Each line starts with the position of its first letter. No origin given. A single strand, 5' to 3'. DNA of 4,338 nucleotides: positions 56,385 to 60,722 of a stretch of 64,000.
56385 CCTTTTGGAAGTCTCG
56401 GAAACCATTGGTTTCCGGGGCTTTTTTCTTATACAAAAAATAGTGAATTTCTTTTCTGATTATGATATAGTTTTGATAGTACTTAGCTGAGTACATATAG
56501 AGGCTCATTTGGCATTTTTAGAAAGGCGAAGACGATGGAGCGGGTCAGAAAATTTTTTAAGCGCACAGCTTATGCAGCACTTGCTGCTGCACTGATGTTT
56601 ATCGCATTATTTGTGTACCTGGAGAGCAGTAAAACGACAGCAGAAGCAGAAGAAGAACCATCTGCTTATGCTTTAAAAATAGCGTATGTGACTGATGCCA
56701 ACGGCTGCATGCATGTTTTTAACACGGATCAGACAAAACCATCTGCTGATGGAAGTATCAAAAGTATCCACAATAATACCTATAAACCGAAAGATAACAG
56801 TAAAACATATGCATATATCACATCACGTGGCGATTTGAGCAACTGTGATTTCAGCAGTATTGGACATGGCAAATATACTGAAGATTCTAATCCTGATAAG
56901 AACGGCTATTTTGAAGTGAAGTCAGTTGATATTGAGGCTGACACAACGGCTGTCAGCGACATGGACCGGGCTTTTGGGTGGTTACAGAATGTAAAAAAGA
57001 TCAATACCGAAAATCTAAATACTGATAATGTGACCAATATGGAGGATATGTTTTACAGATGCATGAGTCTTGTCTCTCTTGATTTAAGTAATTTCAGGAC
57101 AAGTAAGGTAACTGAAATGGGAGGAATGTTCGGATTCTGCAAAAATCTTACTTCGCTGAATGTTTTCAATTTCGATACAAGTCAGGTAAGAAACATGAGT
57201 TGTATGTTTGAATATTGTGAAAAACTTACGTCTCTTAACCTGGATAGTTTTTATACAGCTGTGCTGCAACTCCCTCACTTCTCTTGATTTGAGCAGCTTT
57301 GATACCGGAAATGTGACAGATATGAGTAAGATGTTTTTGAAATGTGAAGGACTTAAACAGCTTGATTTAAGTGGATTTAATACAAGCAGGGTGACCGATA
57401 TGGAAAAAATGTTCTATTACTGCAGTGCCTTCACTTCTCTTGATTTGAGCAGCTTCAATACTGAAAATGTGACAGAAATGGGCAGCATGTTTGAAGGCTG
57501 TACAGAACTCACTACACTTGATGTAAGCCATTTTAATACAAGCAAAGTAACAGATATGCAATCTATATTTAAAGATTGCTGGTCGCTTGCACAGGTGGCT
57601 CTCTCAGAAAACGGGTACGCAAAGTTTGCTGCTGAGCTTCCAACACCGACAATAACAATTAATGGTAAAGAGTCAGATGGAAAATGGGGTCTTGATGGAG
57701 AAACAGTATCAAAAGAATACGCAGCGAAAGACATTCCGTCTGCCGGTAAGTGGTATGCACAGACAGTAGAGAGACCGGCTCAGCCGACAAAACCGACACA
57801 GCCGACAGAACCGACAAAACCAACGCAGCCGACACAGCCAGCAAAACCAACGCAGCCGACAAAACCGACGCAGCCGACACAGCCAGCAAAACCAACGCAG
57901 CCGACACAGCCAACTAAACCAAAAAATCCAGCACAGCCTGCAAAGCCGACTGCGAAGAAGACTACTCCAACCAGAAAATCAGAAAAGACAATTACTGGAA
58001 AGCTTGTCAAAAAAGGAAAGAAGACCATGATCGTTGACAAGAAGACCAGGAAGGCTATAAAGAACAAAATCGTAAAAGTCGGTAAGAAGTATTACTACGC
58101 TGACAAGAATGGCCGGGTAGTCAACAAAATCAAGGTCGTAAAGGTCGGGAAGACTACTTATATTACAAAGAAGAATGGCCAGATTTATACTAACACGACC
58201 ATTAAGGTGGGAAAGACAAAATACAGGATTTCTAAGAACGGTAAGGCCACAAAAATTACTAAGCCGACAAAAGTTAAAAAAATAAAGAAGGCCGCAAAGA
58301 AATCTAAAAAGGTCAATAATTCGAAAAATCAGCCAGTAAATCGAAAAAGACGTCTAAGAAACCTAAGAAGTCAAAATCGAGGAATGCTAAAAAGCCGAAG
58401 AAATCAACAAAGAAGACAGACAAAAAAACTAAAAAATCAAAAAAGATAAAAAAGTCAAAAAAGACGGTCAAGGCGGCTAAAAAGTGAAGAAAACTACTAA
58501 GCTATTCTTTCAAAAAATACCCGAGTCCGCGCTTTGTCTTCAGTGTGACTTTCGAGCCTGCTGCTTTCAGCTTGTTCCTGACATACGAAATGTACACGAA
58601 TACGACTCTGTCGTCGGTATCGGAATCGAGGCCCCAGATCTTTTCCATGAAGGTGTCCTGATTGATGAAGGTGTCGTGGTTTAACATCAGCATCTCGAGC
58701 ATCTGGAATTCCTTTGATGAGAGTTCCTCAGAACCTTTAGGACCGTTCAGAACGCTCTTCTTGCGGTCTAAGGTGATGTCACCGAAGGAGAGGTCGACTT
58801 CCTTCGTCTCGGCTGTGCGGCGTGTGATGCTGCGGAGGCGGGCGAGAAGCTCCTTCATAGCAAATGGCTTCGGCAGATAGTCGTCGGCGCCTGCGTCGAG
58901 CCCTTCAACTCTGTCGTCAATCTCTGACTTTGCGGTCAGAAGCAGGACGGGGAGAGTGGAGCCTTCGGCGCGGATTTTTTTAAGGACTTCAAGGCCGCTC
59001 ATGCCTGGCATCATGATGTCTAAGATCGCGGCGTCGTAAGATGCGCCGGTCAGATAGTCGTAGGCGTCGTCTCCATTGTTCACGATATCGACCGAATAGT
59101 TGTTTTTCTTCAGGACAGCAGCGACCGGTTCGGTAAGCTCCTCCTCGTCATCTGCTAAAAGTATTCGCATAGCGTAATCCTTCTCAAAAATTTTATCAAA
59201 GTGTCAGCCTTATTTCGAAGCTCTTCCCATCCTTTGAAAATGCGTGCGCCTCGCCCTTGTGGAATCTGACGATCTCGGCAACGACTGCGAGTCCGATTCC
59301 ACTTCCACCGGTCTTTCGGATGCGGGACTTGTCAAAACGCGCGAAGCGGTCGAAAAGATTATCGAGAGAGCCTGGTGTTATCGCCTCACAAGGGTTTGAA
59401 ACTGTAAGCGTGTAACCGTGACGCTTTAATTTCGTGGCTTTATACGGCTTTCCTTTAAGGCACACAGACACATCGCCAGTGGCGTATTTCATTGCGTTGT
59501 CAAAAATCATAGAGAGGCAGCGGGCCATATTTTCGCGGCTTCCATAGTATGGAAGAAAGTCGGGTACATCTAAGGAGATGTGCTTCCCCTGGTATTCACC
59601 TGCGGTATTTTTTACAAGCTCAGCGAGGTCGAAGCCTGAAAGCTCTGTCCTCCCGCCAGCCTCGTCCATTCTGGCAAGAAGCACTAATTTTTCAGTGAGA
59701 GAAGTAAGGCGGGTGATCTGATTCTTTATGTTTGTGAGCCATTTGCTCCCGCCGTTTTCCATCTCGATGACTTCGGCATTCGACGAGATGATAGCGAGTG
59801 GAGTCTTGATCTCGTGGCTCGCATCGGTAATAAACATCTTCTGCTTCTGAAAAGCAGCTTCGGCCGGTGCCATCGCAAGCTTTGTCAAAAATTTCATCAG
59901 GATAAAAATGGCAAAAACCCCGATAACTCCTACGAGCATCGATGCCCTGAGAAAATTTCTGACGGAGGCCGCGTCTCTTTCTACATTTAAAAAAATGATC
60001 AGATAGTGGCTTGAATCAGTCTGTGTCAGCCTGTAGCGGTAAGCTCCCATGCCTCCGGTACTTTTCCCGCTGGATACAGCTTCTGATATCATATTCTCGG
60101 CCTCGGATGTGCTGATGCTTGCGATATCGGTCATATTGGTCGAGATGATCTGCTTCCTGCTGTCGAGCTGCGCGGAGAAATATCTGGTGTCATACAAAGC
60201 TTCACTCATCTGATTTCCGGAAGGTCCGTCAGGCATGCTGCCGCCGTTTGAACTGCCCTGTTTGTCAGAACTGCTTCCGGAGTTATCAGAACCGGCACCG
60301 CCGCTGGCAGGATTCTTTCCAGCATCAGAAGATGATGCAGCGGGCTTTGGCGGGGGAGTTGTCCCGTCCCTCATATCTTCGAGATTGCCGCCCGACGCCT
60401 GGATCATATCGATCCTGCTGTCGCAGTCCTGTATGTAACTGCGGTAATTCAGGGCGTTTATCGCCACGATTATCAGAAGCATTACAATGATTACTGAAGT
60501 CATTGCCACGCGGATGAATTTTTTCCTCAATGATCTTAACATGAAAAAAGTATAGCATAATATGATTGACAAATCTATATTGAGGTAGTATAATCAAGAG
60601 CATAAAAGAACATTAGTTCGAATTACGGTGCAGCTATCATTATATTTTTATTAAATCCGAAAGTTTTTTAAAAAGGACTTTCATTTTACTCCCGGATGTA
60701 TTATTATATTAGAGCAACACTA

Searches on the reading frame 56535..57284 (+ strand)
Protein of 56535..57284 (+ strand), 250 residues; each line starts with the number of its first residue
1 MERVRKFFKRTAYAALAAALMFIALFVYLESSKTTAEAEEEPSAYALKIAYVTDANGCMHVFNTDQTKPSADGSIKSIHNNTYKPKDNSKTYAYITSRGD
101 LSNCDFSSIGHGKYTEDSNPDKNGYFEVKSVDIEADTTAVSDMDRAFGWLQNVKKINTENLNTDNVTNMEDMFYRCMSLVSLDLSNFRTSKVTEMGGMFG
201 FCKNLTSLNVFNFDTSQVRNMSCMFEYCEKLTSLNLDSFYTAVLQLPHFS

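Call 62: search_protein_families(library=pfam, max_evalue=0.00001, proteins=[window:56535-57284:+])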
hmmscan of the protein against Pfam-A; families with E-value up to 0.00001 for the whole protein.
window:56535-57284:+ (250 aa): 1 family
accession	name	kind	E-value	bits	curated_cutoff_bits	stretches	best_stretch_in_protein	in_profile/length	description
PF03382.20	DUF285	-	3.8e-17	62.6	25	1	142-233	2-90/120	Mycoplasma protein of unknown function, DUF285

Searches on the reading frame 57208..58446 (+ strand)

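Call 62: search_protein_families(library=pfam, max_evalue=0.00001, proteins=[window:57208-58446:+])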
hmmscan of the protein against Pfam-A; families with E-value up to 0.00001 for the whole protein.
window:57208-58446:+ (413 aa): 2 families
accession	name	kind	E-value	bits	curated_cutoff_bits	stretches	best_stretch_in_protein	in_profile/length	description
PF03382.20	DUF285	-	7e-27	94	25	1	24-129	14-115/120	Mycoplasma protein of unknown function, DUF285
PF12799.13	LRR_4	-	9.2e-06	26.2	27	0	22-58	2-34/44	Leucine Rich repeats (2 copies)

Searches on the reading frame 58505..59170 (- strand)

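Call 63: search_protein_families(library=pfam, max_evalue=0.00001, proteins=[window:58505-59170:-])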
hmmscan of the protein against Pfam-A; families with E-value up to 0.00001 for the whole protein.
window:58505-59170:- (222 aa): 2 families
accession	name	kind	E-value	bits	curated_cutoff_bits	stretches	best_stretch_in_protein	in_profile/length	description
PF00072.30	Response_reg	-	1.1e-31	109.7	30.2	1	3-112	1-110/111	Response regulator receiver domain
PF00486.34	Trans_reg_C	-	7.2e-19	68.1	26.2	1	149-220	5-77/77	Transcriptional regulatory protein, C terminal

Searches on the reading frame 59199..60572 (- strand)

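Call 63: search_protein_families(library=pfam, max_evalue=0.00001, proteins=[window:59199-60572:-])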
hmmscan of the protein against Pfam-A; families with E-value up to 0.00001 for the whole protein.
window:59199-60572:- (458 aa): 2 families
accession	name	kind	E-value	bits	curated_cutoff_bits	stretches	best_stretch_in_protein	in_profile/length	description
PF02518.31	HATPase_c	-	2.6e-15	57.2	26.4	1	347-456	4-107/111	Histidine kinase-, DNA gyrase B-, and HSP90-like ATPase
PF00512.31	HisKA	-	3.7e-11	43.4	26.9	1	244-304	2-65/66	His Kinase A (phospho-acceptor) domain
